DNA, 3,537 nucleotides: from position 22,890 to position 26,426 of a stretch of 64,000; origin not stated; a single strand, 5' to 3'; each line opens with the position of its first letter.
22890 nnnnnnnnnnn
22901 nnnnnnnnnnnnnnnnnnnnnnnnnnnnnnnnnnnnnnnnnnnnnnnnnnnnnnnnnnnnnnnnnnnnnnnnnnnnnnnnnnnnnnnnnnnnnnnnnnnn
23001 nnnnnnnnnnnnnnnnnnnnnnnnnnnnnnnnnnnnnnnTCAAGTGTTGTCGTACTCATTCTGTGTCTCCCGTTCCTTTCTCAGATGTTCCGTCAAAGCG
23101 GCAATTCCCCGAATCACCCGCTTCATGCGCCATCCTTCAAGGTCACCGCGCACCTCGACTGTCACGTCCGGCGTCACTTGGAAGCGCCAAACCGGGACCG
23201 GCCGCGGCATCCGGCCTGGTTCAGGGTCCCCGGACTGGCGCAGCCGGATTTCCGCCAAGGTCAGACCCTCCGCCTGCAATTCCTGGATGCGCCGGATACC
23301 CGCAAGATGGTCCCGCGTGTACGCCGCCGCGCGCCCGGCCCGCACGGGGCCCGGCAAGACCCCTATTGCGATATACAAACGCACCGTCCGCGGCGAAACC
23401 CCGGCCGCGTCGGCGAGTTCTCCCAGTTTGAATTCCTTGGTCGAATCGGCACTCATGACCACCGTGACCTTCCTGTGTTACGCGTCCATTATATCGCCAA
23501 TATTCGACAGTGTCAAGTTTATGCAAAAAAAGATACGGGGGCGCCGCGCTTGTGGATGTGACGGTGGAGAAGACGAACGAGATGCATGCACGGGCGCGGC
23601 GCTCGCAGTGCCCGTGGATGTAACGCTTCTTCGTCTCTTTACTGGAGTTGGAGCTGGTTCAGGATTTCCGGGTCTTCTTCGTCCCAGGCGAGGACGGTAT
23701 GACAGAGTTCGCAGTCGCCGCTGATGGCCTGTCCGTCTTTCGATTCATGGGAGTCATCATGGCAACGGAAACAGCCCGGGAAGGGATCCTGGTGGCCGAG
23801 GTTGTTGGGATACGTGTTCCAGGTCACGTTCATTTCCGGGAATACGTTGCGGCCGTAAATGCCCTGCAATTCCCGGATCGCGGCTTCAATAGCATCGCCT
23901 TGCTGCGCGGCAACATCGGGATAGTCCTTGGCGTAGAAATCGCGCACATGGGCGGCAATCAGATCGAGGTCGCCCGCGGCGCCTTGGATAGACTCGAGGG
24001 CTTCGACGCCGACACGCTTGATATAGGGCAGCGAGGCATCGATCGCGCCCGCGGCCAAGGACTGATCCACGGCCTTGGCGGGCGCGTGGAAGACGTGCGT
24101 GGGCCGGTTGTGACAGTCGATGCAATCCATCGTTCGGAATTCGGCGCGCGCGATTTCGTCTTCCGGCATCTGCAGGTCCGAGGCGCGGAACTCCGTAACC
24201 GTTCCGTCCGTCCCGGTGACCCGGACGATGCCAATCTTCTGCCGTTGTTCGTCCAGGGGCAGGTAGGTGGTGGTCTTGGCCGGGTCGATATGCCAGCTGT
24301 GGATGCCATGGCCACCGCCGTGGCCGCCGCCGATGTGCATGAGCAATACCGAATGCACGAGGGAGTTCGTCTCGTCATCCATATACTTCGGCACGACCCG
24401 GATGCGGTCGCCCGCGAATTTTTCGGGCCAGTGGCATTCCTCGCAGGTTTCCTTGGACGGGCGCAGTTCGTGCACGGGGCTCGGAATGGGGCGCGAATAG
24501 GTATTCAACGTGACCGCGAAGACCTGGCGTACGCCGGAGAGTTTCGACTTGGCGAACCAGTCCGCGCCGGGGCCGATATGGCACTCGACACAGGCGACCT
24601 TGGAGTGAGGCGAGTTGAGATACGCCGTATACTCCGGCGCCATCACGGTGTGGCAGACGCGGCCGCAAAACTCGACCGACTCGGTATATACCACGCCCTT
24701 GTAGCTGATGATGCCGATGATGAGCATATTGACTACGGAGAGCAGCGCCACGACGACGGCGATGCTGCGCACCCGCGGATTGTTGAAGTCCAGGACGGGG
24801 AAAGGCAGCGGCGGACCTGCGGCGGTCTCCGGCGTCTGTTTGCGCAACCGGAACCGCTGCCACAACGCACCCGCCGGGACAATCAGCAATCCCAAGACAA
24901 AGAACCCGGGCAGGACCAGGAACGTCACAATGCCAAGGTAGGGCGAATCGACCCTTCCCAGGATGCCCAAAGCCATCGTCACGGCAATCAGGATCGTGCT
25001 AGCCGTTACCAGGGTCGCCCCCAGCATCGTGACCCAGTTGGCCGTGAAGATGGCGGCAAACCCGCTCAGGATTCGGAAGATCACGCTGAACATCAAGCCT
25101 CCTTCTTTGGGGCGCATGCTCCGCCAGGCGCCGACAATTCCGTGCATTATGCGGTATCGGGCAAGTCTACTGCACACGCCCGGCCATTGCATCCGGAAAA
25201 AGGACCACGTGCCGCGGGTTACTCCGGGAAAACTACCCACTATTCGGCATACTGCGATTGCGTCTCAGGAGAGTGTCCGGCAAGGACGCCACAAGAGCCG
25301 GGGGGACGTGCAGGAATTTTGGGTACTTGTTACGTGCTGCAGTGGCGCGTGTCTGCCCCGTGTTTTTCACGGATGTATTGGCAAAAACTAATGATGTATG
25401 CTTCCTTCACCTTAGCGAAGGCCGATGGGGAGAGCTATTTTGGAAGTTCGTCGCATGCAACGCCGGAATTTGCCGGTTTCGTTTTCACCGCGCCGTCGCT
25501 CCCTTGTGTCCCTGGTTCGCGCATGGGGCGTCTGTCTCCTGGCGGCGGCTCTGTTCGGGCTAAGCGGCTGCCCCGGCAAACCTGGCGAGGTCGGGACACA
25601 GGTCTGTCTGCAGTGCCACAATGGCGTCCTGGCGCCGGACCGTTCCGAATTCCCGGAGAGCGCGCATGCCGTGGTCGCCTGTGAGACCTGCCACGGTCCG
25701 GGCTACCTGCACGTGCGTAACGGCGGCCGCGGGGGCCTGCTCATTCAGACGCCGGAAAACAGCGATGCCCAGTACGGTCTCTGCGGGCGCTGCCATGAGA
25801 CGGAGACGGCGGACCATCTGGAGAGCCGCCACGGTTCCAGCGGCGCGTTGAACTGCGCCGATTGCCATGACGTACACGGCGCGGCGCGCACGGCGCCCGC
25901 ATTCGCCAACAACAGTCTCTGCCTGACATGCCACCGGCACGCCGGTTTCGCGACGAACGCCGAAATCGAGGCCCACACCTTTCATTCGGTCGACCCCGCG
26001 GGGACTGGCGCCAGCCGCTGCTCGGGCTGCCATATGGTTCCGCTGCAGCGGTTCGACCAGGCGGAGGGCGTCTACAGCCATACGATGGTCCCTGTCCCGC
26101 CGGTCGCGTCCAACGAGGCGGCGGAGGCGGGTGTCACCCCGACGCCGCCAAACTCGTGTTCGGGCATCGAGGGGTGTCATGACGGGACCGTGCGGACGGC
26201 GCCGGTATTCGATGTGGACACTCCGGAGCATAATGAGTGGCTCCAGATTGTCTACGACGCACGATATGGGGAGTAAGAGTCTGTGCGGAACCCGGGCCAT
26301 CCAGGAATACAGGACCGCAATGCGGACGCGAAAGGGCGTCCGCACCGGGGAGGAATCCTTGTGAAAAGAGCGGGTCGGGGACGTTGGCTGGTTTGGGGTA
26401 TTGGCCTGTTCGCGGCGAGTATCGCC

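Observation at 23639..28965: Four-gene multiheme-cytochrome/porin module resembling a porin-cytochrome extracellular electron-transfer conduit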

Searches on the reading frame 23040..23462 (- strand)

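Call 3: search_protein_families(library=pfam, proteins=[window:23040-23462:-], max_evalue=0.01)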
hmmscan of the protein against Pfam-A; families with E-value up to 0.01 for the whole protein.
window:23040-23462:- (140 aa): 3 families
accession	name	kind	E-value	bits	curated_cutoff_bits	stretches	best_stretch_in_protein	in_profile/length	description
PF13411.12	MerR_1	-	1.9e-14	53.9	21.6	1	12-73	2-63/69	MerR HTH family regulatory protein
PF00376.29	MerR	-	4.2e-07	30.1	28.2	1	14-41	3-30/38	MerR family regulatory protein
PF08279.18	HTH_11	-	0.0032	17.7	25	0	9-32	14-37/55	HTH domain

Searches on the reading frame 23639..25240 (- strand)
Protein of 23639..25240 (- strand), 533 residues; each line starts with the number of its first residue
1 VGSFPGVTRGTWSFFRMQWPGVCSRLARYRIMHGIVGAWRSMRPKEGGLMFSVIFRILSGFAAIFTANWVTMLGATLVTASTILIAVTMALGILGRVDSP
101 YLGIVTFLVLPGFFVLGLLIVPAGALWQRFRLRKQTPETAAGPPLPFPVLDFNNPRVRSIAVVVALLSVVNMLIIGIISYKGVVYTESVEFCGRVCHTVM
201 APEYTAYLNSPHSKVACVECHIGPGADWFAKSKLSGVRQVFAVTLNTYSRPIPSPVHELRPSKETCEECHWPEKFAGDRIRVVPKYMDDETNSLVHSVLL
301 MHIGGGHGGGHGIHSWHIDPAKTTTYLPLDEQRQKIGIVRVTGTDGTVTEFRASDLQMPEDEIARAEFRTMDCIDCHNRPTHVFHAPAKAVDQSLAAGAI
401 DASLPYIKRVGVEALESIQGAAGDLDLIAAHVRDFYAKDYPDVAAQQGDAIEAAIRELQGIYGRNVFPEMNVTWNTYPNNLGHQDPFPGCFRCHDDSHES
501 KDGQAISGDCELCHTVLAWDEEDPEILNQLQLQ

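Call 3: search_protein_families(library=pfam, proteins=[window:23639-25240:-], max_evalue=0.01)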
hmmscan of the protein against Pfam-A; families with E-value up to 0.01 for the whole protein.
window:23639-25240:- (533 aa): 4 families
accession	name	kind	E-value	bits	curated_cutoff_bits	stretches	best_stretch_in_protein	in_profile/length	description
PF03264.19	Cytochrom_NNT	-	3.5e-08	33.8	24.1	1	160-249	7-100/174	NapC/NirT cytochrome c family, N-terminal region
PF14522.11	Cytochrome_C7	-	3.5e-06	27.2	24.8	0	484-515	43-67/67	Cytochrome c7 and related cytochrome c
PF22113.1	Mtrc-MtrF_II-IV_dom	-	0.00029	20.9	30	0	207-272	74-129/176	Outer membrane cytochrome MtrC/MtrF-like, domains II/IV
PF02085.21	Cytochrom_CIII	-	0.0037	18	22.9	0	210-273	26-85/101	Class III cytochrome C family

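Call 4: search_protein_families(library=ncbifam, proteins=[window:23639-25240:-], max_evalue=0.01)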
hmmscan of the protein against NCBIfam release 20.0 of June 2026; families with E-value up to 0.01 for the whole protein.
window:23639-25240:- (533 aa): 6 families
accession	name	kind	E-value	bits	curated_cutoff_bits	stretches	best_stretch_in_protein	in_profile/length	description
TIGR03153.1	cytochr_NrfH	equivalog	1.1e-12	48.2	134.2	1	165-270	3-109/138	cytochrome c nitrite reductase small subunit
TIGR02162.1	torC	equivalog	0.00018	20.9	478.2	1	169-248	20-108/387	pentaheme c-type cytochrome TorC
NF011606.0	PRK15032.1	equivalog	0.00049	19.3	455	1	160-242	17-102/390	pentaheme c-type cytochrome TorC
TIGR03146.1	cyt_nit_nrfB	equivalog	0.0011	19.3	166.6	0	211-275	37-96/145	cytochrome c nitrite reductase pentaheme subunit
NF008659.0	PRK11659.1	equivalog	0.0053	16.5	184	0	212-275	73-122/188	cytochrome c nitrite reductase pentaheme subunit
NF047727.1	4hemeCytCCctA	equivalog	0.0064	16.6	180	1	488-519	38-69/109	tetraheme c-type cytochrome CctA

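Call 15: find_homologous_proteins(query=window:23639-25090:-)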
Query window:23639-25090:- (483 aa): 7996 proteins with E <= 0.001 among 8000 candidates; the best 120 are listed.
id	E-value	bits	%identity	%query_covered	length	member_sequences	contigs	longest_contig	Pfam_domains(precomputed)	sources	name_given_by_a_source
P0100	0.0e+0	1123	99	100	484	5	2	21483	PF03264.20,PF14522.12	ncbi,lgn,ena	-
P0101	4.0e-276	935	80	100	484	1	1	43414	PF03264.20,PF14522.12,PF22113.2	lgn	-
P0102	1.2e-235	801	70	99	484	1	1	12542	PF14537.12,PF03264.20,PF14522.12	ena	-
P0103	4.3e-234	796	69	100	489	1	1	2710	PF03264.20,PF14522.12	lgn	-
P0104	3.0e-231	787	68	99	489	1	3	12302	PF14537.12,PF03264.20,PF14522.12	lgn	-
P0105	2.7e-215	734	65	99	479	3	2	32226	PF03264.20,PF14522.12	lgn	-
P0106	6.9e-215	733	64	99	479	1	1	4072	PF03264.20,PF14522.12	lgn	-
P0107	6.4e-207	706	61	99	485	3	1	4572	PF14537.12,PF03264.20,PF14522.12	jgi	-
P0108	2.2e-204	698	61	99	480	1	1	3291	PF03264.20,PF14522.12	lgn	-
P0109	9.7e-204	696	60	99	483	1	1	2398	PF03264.20,PF14522.12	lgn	-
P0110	4.0e-200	684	61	99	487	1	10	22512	PF03264.20,PF14522.12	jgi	jgi:hypothetical protein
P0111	9.6e-196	670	58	99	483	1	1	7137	PF14537.12,PF03264.20,PF14522.12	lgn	-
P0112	1.7e-195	669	59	97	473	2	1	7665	PF03264.20,PF14522.12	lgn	-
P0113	4.9e-195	667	58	99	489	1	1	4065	PF03264.20,PF14522.12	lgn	-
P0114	1.2e-191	656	57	99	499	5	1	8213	PF03264.20,PF14522.12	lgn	-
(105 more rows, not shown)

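Call 33: search_solved_structures(query=window:23639-25093:-, max_evalue=1, show_alignments=1)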
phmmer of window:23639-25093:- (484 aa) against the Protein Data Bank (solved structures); distinct sequences matched with E-value up to 1: 6.
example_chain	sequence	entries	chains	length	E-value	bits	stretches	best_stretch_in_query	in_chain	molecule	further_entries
2j7a_C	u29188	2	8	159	0.0062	18.7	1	119-223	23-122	CYTOCHROME C QUINOL DEHYDROGENASE NRFH | NAPC/NIRT CYTOCHROME C FAMILY PROTEIN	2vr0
1wad_A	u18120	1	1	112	0.17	14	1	158-229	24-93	CYTOCHROME C3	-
1qn0_A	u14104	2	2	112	0.23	13.6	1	158-229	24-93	CYTOCHROME C3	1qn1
7qco_K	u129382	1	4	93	0.31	13.1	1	86-126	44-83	Photosystem I reaction center subunit PsaK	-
3cyr_A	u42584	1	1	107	0.43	12.7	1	157-221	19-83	CYTOCHROME C3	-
1gm4_A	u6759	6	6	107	0.72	11.9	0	157-221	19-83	CYTOCHROME C3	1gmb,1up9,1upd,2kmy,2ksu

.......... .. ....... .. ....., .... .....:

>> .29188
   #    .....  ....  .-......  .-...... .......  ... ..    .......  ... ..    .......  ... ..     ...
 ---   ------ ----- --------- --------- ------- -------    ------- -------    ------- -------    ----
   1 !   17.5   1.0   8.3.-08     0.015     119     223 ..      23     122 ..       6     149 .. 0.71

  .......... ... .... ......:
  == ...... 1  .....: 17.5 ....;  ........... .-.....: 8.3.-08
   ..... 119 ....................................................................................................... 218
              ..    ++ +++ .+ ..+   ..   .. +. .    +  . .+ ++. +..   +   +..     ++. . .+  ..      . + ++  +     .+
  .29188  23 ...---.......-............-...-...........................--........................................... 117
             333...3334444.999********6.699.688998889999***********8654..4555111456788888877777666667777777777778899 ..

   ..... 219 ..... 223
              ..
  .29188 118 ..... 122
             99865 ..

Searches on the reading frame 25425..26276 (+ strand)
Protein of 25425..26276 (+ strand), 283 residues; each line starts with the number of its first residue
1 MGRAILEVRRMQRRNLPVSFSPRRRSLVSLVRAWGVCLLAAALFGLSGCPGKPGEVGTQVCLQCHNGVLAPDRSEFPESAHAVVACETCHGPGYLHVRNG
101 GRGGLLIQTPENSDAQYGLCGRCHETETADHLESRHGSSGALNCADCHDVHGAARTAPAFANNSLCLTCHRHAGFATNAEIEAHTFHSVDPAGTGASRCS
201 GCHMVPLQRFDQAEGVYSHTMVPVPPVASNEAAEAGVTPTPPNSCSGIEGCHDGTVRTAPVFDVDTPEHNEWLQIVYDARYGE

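Call 3: search_protein_families(library=pfam, proteins=[window:25425-26276:+], max_evalue=0.01)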
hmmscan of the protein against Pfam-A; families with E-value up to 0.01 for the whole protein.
window:25425-26276:+ (283 aa): 7 families
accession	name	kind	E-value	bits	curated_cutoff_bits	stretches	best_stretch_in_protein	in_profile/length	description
PF14522.11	Cytochrome_C7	-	4.2e-07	30.1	24.8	1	78-149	5-67/67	Cytochrome c7 and related cytochrome c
PF09699.15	Paired_CXXCH_1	-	1e-06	28.8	20.6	1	143-172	8-38/41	Doubled CXXCH motif (Paired_CXXCH_1)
PF14537.11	Cytochrom_c3_2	-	1e-05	26.3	25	1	141-204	6-65/79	Cytochrome c3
PF02085.21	Cytochrom_CIII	-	8.1e-05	23.4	22.9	1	74-153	21-87/101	Class III cytochrome C family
PF13435.11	Cytochrome_C554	-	0.00063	21.1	20.8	0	58-91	48-84/84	Cytochrome c554 and c-prime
PF22678.1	Cytochrom_c_NrfB-like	-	0.00088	20.1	27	1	86-164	1-81/89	Cytochrome c-type protein NrfB-like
PF22113.1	Mtrc-MtrF_II-IV_dom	-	0.0097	15.9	30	0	119-254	8-129/176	Outer membrane cytochrome MtrC/MtrF-like, domains II/IV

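Call 4: search_protein_families(library=ncbifam, proteins=[window:25425-26276:+], max_evalue=0.01)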
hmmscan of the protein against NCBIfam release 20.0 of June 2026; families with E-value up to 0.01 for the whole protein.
window:25425-26276:+ (283 aa): 5 families
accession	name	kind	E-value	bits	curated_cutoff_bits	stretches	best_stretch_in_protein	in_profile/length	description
NF041028.1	decahem_GSU2203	exception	5e-16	58.8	325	1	55-204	33-182/317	GSU2203 family decaheme c-type cytochrome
TIGR03508.1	decahem_SO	subfamily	7.7e-14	51.8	192.2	1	57-204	1-151/258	DmsE family decaheme c-type cytochrome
NF041198.1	UshA_like_PCGU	equivalog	1.2e-05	24.1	275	1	61-131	445-515/519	UshA-like (seleno)protein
NF008659.0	PRK11659.1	equivalog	0.00035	20.3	184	1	59-173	47-170/188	cytochrome c nitrite reductase pentaheme subunit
TIGR01905.1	paired_CXXCH_1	subfamily_domain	0.0034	17.3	25.2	0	143-173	8-39/41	doubled CXXCH domain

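Call 13: search_solved_structures(query=window:25425-26276:+, max_evalue=1, show_alignments=2)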
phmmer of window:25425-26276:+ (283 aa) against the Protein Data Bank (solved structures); distinct sequences matched with E-value up to 1: 6.
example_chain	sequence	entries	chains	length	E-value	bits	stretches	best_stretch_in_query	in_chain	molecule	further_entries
6r2q_A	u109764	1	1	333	1.7e-09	40.6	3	76-170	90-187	Cystathionine beta-synthase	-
6i5b_A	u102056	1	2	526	0.0099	18.3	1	59-125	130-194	Uncharacterized protein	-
28pb_A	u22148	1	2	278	0.14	14.6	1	69-174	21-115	Cytochrome c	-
7q21_C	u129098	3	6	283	0.22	13.9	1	59-154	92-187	Cytochrome bc1 complex cytochrome c subunit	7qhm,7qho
3hwr_A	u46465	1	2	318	0.47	12.8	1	52-145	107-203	2-dehydropantoate 2-reductase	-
2cdv_A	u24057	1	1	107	0.49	12.8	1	133-205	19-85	CYTOCHROME C3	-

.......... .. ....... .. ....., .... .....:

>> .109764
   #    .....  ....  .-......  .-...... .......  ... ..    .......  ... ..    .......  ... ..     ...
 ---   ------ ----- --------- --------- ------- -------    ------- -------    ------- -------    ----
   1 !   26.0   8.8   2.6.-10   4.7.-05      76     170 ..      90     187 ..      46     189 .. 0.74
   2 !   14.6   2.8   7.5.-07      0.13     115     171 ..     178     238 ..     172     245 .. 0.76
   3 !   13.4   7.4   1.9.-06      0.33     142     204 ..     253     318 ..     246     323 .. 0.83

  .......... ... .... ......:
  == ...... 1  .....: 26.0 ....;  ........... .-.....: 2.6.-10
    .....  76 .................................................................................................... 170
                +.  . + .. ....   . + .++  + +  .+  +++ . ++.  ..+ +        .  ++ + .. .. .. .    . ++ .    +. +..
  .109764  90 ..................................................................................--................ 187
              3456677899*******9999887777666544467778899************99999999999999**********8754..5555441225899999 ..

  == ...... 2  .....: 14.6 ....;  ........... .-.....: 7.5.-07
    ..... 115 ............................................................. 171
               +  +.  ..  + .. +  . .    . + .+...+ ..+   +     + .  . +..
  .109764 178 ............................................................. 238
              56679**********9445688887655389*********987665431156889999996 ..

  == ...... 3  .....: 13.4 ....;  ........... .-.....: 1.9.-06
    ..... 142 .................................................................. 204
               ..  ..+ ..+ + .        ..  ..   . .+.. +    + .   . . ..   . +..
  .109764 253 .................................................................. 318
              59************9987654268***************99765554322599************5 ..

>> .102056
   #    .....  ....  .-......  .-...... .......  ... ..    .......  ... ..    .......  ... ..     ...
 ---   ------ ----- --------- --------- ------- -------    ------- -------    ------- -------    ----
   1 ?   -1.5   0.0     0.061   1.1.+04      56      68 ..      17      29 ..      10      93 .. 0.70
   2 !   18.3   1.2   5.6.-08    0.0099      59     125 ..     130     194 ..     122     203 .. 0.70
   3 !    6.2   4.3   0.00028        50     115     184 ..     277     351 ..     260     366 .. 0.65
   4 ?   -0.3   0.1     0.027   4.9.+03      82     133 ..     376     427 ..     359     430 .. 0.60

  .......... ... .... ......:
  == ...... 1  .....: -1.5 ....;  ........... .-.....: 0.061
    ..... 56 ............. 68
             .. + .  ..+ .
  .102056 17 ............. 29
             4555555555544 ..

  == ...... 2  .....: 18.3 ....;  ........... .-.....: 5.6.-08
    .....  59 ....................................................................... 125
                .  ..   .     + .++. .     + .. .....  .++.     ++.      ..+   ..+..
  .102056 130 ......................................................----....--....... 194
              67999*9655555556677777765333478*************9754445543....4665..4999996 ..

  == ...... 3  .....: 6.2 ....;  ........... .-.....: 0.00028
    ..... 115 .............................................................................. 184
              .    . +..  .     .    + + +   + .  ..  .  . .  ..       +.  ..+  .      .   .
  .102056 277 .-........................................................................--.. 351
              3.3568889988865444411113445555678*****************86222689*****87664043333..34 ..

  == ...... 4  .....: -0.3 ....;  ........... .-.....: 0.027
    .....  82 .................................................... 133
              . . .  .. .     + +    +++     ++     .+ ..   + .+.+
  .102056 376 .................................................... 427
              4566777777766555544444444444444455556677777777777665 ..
